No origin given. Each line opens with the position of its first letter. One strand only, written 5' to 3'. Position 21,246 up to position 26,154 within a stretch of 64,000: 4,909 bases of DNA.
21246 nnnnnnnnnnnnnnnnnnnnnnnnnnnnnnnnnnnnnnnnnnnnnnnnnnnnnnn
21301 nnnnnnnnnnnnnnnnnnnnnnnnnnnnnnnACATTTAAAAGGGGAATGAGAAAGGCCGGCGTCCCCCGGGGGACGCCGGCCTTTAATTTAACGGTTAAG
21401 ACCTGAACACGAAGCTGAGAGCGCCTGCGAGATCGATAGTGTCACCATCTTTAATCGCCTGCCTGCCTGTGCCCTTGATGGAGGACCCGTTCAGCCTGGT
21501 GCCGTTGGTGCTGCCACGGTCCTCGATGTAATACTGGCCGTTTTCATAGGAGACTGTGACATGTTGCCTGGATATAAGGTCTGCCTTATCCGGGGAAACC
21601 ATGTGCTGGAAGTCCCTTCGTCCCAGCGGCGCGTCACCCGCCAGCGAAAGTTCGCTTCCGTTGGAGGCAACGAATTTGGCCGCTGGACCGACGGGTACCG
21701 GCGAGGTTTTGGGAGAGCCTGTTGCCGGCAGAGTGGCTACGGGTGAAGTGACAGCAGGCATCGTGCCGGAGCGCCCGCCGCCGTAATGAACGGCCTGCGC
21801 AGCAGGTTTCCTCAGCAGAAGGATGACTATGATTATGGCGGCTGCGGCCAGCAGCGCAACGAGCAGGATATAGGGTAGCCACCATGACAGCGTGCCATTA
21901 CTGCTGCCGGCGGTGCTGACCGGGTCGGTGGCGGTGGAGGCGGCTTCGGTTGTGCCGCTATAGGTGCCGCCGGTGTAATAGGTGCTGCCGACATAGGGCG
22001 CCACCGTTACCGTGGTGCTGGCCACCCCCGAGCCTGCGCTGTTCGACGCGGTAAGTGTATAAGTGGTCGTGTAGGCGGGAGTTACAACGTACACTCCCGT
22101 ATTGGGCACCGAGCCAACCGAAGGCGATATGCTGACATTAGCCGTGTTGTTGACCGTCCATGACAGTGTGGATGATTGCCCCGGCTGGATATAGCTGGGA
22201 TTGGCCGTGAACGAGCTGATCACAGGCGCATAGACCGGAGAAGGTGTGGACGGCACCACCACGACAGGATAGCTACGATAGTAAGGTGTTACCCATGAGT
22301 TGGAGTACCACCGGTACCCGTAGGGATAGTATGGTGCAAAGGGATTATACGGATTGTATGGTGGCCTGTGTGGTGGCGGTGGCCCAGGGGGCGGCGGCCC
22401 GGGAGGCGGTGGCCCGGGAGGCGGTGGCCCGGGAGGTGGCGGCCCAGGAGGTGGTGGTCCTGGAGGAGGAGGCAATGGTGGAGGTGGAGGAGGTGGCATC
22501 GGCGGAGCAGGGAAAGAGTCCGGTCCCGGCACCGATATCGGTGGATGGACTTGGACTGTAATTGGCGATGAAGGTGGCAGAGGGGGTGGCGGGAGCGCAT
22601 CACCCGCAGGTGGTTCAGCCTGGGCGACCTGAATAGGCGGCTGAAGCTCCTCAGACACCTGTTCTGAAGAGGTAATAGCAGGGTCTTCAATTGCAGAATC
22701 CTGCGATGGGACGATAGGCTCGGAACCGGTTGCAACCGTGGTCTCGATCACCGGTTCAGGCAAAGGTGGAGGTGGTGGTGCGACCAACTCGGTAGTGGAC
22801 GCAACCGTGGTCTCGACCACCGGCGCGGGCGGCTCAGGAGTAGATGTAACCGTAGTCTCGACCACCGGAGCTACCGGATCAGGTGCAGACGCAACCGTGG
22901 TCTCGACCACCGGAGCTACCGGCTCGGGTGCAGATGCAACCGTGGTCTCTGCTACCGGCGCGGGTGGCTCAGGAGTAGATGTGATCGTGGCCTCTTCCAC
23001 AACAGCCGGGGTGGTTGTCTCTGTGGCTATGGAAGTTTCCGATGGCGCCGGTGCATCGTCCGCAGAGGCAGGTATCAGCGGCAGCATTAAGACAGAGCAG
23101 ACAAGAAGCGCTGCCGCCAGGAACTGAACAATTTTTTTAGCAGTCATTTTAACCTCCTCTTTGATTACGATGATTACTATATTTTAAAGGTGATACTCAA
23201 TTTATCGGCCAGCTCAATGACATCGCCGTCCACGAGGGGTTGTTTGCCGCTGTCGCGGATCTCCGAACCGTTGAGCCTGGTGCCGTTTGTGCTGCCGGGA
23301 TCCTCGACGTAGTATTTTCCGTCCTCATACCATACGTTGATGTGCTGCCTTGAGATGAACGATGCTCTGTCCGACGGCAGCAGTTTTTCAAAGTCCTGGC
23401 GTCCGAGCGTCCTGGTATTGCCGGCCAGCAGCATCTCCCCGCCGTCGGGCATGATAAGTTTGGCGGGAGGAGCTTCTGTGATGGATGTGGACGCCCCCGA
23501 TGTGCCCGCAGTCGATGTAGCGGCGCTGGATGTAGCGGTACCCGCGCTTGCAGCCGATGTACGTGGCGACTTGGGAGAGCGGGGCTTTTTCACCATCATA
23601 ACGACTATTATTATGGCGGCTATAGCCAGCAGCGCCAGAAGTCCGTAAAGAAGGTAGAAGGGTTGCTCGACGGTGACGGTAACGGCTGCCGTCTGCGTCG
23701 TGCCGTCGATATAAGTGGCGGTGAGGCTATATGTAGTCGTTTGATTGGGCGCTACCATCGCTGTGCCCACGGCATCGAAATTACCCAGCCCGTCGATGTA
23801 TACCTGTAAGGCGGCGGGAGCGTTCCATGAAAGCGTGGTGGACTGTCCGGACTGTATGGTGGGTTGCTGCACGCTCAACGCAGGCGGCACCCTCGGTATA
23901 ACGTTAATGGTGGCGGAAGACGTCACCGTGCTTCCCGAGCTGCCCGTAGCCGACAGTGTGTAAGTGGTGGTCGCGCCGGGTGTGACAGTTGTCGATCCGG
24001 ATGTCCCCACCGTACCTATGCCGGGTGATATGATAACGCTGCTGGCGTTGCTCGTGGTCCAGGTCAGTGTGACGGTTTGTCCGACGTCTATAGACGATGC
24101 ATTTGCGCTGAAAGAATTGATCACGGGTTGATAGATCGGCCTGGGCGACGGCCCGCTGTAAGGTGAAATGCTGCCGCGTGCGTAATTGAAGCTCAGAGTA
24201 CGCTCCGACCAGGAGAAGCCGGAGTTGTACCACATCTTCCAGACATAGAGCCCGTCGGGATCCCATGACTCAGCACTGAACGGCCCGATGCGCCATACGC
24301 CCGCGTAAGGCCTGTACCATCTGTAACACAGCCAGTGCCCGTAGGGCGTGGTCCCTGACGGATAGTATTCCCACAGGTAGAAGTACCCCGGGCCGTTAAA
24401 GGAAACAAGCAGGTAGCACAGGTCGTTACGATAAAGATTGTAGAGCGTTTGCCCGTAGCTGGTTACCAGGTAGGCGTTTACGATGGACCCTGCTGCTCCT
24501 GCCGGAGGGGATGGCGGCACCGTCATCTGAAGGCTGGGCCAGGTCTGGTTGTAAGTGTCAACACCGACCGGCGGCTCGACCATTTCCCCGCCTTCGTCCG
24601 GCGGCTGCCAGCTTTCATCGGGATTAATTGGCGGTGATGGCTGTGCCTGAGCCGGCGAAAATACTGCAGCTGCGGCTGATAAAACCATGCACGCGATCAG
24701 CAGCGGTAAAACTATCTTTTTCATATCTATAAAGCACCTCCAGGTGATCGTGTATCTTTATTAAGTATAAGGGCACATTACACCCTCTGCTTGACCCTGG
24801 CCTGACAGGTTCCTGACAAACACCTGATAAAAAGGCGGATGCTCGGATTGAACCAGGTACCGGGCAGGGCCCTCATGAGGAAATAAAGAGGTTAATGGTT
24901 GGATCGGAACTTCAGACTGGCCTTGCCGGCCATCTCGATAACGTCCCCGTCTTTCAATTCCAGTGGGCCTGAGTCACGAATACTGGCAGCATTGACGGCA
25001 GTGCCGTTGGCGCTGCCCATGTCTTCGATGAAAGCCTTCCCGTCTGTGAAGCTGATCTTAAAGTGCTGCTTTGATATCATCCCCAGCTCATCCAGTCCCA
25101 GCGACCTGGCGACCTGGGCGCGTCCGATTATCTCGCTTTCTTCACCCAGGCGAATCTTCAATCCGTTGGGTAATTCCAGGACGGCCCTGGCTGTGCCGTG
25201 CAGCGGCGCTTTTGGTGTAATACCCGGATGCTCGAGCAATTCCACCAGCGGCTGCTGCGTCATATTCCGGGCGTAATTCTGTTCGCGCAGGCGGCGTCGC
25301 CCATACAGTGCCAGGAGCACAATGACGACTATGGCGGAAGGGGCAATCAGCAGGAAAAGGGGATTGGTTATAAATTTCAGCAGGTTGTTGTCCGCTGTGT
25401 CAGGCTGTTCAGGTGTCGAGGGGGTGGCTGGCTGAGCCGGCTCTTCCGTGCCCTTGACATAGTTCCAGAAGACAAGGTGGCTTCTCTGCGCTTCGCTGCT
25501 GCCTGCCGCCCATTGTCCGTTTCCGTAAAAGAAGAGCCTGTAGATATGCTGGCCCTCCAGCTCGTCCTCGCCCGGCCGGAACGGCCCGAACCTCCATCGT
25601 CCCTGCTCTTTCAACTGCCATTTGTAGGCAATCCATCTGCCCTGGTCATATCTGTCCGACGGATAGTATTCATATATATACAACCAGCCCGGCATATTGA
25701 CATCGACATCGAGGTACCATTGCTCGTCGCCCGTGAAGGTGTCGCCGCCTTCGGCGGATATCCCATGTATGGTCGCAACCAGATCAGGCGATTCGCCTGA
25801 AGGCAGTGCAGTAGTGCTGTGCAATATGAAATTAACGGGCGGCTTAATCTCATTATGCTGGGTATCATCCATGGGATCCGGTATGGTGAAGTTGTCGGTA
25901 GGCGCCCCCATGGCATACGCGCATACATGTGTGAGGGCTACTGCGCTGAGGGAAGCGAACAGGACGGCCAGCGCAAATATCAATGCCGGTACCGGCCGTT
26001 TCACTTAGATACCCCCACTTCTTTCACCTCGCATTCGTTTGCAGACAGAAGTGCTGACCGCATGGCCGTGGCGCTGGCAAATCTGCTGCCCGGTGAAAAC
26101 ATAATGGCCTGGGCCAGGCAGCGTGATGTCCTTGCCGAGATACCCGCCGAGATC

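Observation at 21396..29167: Compact phospho-Ser/Thr signalling island: five distinct FHA-domain proteins, one kinase and one PP2C phosphatase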

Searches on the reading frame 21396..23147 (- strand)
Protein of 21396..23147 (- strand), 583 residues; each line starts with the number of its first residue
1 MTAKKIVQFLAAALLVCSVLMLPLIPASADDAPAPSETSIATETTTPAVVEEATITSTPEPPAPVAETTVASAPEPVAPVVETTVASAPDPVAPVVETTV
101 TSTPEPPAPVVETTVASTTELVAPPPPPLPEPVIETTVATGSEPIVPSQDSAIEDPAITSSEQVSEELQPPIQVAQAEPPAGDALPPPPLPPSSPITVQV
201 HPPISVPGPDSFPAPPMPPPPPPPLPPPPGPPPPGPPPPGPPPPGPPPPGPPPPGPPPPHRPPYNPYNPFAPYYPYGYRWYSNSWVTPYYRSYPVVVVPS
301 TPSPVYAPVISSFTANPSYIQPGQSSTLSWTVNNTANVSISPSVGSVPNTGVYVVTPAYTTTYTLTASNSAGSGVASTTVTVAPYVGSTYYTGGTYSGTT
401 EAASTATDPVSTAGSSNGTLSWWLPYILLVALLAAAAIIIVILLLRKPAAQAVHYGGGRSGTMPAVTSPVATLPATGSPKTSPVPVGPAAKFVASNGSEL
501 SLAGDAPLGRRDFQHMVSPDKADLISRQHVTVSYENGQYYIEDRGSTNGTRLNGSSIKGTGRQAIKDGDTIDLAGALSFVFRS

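Call 4: search_protein_families(library=pfam, proteins=[window:21396-23147:-], max_evalue=0.01)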
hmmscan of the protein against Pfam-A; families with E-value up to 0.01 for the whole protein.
window:21396-23147:- (583 aa): 2 families
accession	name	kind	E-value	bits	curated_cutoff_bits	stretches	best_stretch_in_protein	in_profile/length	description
PF00498.31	FHA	-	2.5e-13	50.7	20.7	1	508-573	3-66/67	FHA domain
PF16697.10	Yop-YscD_cpl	-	8.1e-05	23.2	33.2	1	496-581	8-90/94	Inner membrane component of T3SS, cytoplasmic domain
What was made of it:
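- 21396..23147 (-): FHA583, a type-I membrane protein. Layout: signal/anchor helix 6-24; variable Thr/Pro-rich repeats and a (PPPPG)n stretch; one Ig-like domain (about 300-385); TM helix 427-445; linker with invariant T481; cytoplasmic FHA 508-573. Pfam FHA (call 4).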

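Call 27: search_protein_families(library=ncbifam, proteins=[window:21396-23147:-], max_evalue=0.001)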
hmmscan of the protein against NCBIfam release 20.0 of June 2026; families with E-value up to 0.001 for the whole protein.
window:21396-23147:- (583 aa): 2 families
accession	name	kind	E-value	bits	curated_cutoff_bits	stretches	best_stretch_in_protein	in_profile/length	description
TIGR03354.1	VI_FHA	hypoth_equivalog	6.2e-10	39.5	120.25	1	504-573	24-94/420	type VI secretion system-associated FHA domain protein TagH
NF049868.1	FhaB_Rv0019c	equivalog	7.1e-07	29.4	125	1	496-560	77-140/158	FHA domain-containing protein FhaB/FipA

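Call 63: search_protein_families(library=padloc, proteins=[window:21396-23147:-], max_evalue=0.001)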
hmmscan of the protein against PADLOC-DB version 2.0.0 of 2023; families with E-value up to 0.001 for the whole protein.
window:21396-23147:- (583 aa): 0 families

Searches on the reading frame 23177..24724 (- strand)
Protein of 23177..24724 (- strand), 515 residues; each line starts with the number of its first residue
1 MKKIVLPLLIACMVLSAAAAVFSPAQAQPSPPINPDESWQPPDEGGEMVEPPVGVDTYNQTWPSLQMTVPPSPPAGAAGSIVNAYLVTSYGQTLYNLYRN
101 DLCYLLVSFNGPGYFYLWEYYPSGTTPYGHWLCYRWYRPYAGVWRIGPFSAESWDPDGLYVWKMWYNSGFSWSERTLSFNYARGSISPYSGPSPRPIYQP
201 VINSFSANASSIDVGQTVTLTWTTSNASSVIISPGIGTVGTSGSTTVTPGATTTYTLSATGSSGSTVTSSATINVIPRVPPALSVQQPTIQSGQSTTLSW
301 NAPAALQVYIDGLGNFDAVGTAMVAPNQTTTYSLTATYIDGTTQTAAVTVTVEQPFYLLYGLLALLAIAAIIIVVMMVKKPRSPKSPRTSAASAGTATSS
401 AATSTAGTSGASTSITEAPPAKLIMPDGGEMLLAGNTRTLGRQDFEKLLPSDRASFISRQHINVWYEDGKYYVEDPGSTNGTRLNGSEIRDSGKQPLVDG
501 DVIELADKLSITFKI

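Call 4: search_protein_families(library=pfam, proteins=[window:23177-24724:-], max_evalue=0.01)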
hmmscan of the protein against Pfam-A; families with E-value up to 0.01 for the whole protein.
window:23177-24724:- (515 aa): 4 families
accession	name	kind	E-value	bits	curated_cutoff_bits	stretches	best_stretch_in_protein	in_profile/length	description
PF00498.31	FHA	-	4.1e-12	46.8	20.7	1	440-505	3-66/67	FHA domain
PF16697.10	Yop-YscD_cpl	-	8.6e-05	23.2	33.2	1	428-505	9-83/94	Inner membrane component of T3SS, cytoplasmic domain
PF17231.7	DUF5305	-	0.004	17.1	29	1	297-379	51-136/217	Family of unknown function (DUF5305)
PF21827.1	New_glue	-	0.0096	16.1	31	1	365-414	4-51/94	New glue protein family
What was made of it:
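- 23177..24724 (-): FHA515, a type-I membrane protein. Layout: signal/anchor helix; ectodomain X (about 80-182); two Ig-like domains (201-276 and 282-353); TM helix 357-378; disordered Ser/Thr/Ala linker carrying T403 and T413; FHA 421-514. Pfam (call 4).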

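Call 23: find_homologous_proteins(query=window:23177-24724:-, max_evalue=0.001)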
Query window:23177-24724:- (515 aa): 260 proteins with E <= 0.001 among 8000 candidates; the best 120 are listed.
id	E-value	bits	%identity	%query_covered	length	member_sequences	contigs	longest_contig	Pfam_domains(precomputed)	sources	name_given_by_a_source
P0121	0.0e+0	1087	89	100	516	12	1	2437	PF00498.32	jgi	jgi:hypothetical protein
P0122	0.0e+0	1062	90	100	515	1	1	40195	PF00498.32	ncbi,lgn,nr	ncbi:MAG: FHA domain-containing protein [Dehalococcoidia bacterium]|nr:FHA domain-containing protein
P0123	0.0e+0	1052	90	100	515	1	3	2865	PF00498.32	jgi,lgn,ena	-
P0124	0.0e+0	1042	89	100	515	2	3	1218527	PF00498.32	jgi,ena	-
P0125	0.0e+0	1030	87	100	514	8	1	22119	PF00498.32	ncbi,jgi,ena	ncbi:MAG: FHA domain-containing protein [Dehalococcoidia bacterium]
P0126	0.0e+0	1026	87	100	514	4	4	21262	PF00498.32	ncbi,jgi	-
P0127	0.0e+0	1013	86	100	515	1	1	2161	PF00498.32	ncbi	-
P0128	1.6e-295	999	84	100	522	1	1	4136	PF00498.32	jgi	-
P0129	1.3e-293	993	84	100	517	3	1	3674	PF00498.32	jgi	jgi:hypothetical protein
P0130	1.3e-292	989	84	100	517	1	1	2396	PF00498.32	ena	-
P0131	5.4e-291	984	83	100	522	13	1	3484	PF00498.32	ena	-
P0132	3.0e-290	982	83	100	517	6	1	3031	PF00498.32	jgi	jgi:hypothetical protein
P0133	5.7e-290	981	84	100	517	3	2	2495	PF00498.32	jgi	-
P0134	3.4e-289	978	82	100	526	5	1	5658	PF00498.32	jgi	-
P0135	1.4e-288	976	83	100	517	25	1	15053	PF00498.32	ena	-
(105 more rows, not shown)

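Call 27: search_protein_families(library=ncbifam, proteins=[window:23177-24724:-], max_evalue=0.001)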
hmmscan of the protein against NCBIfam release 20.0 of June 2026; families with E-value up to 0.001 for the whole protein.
window:23177-24724:- (515 aa): 2 families
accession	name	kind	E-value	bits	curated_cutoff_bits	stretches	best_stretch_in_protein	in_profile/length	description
NF049868.1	FhaB_Rv0019c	equivalog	2.3e-10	40.8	125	1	360-492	10-140/158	FHA domain-containing protein FhaB/FipA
TIGR03354.1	VI_FHA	hypoth_equivalog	2.9e-10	40.5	120.25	1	429-506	17-95/420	type VI secretion system-associated FHA domain protein TagH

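Call 32: predict_structure(alignment_id=A2)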
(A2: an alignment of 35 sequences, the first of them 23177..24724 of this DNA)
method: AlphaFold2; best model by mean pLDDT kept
length: 515 residues; sequences in the alignment: 35
mean_pLDDT: 72.8   pTM: 0.35
mean pLDDT of the five models: 72.8, 69.6, 69.4, 69.2, 63.1
residues with pLDDT >= 90: 106; 70-90: 234; 50-70: 98; < 50: 77
segments of 3 or more residues with pLDDT < 50: 17-27, 44-52, 126-133, 186-196, 379-416
pLDDT, mean of each block of 10 residues (from residue 1): 71 59 40 62 48 57 62 63 79 72 80 74 54 53 75 72 76 77 53 51 90 84 90 93 91 90 78 80 92 90 87 90 90 87 88 72 79 68 30 25 25 51 85 78 82 81 86 80 87 86 89 91
secondary structure, 60 per line:
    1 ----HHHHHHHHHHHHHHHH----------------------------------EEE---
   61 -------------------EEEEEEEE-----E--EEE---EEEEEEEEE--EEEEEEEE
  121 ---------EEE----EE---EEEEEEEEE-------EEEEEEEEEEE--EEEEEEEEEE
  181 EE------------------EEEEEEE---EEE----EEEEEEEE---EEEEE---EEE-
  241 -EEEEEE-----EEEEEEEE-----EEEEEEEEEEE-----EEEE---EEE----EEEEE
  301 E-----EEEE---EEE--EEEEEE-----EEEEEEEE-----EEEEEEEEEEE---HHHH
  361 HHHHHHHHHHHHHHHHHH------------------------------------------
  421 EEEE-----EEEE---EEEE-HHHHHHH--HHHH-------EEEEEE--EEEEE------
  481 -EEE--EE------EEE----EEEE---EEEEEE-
elements in order: H5-20 E55-57 E80-87 E96-98 E102-110 E113-120 E130-132 E142-150 E158-168 E171-182 E201-207 E211-213 E218-225 E229-233 E237-239 E242-247 E253-260 E266-276 E282-285 E289-291 E296-301 E307-310 E314-316 E319-324 E330-337 E343-353 H357-378 E421-424 E430-433 E437-440 H442-448 H451-454 E462-467 E470-474 E482-484 E495-497 E502-505 E509-514
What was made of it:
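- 23177..24724 (-): AF2 model, mean pLDDT 72.8 (call 32).
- Checked: The AF2 model of FHA515 agrees (call 32).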

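Call 38: fold_search(model_id=the predicted structure, library=pdb)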
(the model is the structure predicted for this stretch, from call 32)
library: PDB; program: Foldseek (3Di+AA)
matches with E <= 10: 1896; with E <= 0.001: 232
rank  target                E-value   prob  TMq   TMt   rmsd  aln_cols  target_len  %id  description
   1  2oz4_A                7.5e-08  1.00  0.18  0.28  16.0       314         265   13  Structural Plasticity in IgSF Domain 4 of ICAM-1 Mediates Cell Surface Dimerization (released 2007-10-16)
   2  7s63_A                1.0e-07  1.00  0.16  0.06  17.1       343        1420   11  Native-form oocyte/egg Alpha-2-Macroglobulin (A2Moo) tetramer (released 2022-01-05)
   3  9gtb_B                1.1e-07  1.00  0.16  0.22  16.5       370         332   12  Cryo-EM structure of Mouse PMCA-NPTN complex captured in E1-Ca state (released 2025-08-06)
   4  1qz1                  1.3e-07  1.00  0.19  0.29  16.3       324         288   14  Crystal Structure of the Ig 1-2-3 fragment of NCAM (released 2003-11-04)
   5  7s62                  1.7e-07  1.00  0.15  0.06  16.6       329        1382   12  Locally refined protomer structure of native-form oocyte/egg Alpha-2-Macroglobulin (A2Moo) tetramer (released 2022-01-05)
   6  9rcs_A                1.9e-07  1.00  0.22  0.32  15.1       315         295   15  Cardioderma bat coronavirus KY43 receptor binding domain in complex with human CEACAM6 (released 2026-04-08)
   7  9flp_A                2.2e-07  1.00  0.20  0.13  40.8       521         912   11  CryoEM structure of the neck (1403-2314) in the grappling hook protein A (GhpA) in the bacterium Aureispira sp. CCB-QB (released 2024-10-16)
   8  9ijj_C                2.3e-07  1.00  0.21  0.13  14.1       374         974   10  In situ structure of the central apparatus in mouse sperm axoneme. (released 2025-06-04)
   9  9ijj_O                2.5e-07  1.00  0.14  0.07  19.7       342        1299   11  In situ structure of the central apparatus in mouse sperm axoneme. (released 2025-06-04)
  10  6eg0_B                2.7e-07  1.00  0.17  0.24  17.1       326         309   12  Crystal structure of Dpr4 Ig1-Ig2 in complex with DIP-Eta Ig1-Ig3 (released 2018-11-28)
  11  6e57_D                3.2e-07  1.00  0.11  0.14  19.4       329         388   11  Bacteroides ovatus mixed-linkage glucan utilization locus (MLGUL) SGBP-B in complex with mixed-linkage heptasaccharide (released 2019-05-29)
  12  4u7m                  4.4e-07  1.00  0.18  0.28  17.0       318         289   10  LRIG1 extracellular domain: Structure and Function Analysis (released 2015-04-08)
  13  6arq_D                5.1e-07  1.00  0.20  0.29  15.6       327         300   13  Crystal structure of CD96 (D1) bound to CD155/necl-5 (D1-3) (released 2018-11-21)
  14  9flw_A                7.5e-07  1.00  0.23  0.23  27.9       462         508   11  CryoEM structure of the fragment-6 (3571-4078) in the grappling hook protein A (GhpA) in the bacterium Aureispira sp.  (released 2024-10-16)
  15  4yfd_A                7.9e-07  1.00  0.21  0.21  14.8       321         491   14  Crystal structure PTP delta Ig1-Fn2 in complex with IL-1RAcP (released 2015-05-06)
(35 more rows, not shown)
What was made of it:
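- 23177..24724 (-): Foldseek against PDB gives generic Ig-array hits, including S-layer proteins (call 38).
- Foldseek hits include S-layer proteins (call 38).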

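Call 63: search_protein_families(library=padloc, proteins=[window:23177-24724:-], max_evalue=0.001)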
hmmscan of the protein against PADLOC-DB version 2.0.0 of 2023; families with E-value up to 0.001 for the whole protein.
window:23177-24724:- (515 aa): 0 families

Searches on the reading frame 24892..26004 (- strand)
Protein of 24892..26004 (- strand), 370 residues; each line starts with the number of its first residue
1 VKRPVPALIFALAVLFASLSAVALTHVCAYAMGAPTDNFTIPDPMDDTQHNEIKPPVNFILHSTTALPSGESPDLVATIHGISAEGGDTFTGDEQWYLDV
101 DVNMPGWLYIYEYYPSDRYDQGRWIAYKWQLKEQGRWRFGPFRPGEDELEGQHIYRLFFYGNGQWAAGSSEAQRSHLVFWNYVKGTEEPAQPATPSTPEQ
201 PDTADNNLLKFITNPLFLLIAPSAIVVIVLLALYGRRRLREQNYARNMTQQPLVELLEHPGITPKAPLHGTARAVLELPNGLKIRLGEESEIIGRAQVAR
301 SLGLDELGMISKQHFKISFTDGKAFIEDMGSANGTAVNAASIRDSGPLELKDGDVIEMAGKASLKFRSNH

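Call 4: search_protein_families(library=pfam, proteins=[window:24892-26004:-], max_evalue=0.01)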
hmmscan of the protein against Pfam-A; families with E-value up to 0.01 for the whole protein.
window:24892-26004:- (370 aa): 2 families
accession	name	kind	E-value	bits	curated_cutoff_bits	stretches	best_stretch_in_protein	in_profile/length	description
PF00498.31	FHA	-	1.3e-12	48.4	20.7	1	293-358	3-66/67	FHA domain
PF16697.10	Yop-YscD_cpl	-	3.7e-06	27.5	33.2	1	280-368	8-92/94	Inner membrane component of T3SS, cytoplasmic domain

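Call 27: search_protein_families(library=ncbifam, proteins=[window:24892-26004:-], max_evalue=0.001)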
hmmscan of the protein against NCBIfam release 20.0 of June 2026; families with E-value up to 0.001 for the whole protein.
window:24892-26004:- (370 aa): 3 families
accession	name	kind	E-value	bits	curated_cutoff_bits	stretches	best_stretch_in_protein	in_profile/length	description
NF049868.1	FhaB_Rv0019c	equivalog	1.4e-08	34.9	125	1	280-351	77-146/158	FHA domain-containing protein FhaB/FipA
TIGR03354.1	VI_FHA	hypoth_equivalog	1.3e-05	25.2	120.25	1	293-358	28-94/420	type VI secretion system-associated FHA domain protein TagH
NF052573.1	HisKinEspAMyxo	equivalog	0.00013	20.1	1400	1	284-367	41-120/755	serine histidine kinase EspA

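Call 63: search_protein_families(library=padloc, proteins=[window:24892-26004:-], max_evalue=0.001)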
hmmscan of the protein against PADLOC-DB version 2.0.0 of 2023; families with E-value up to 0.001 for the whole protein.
window:24892-26004:- (370 aa): 0 families
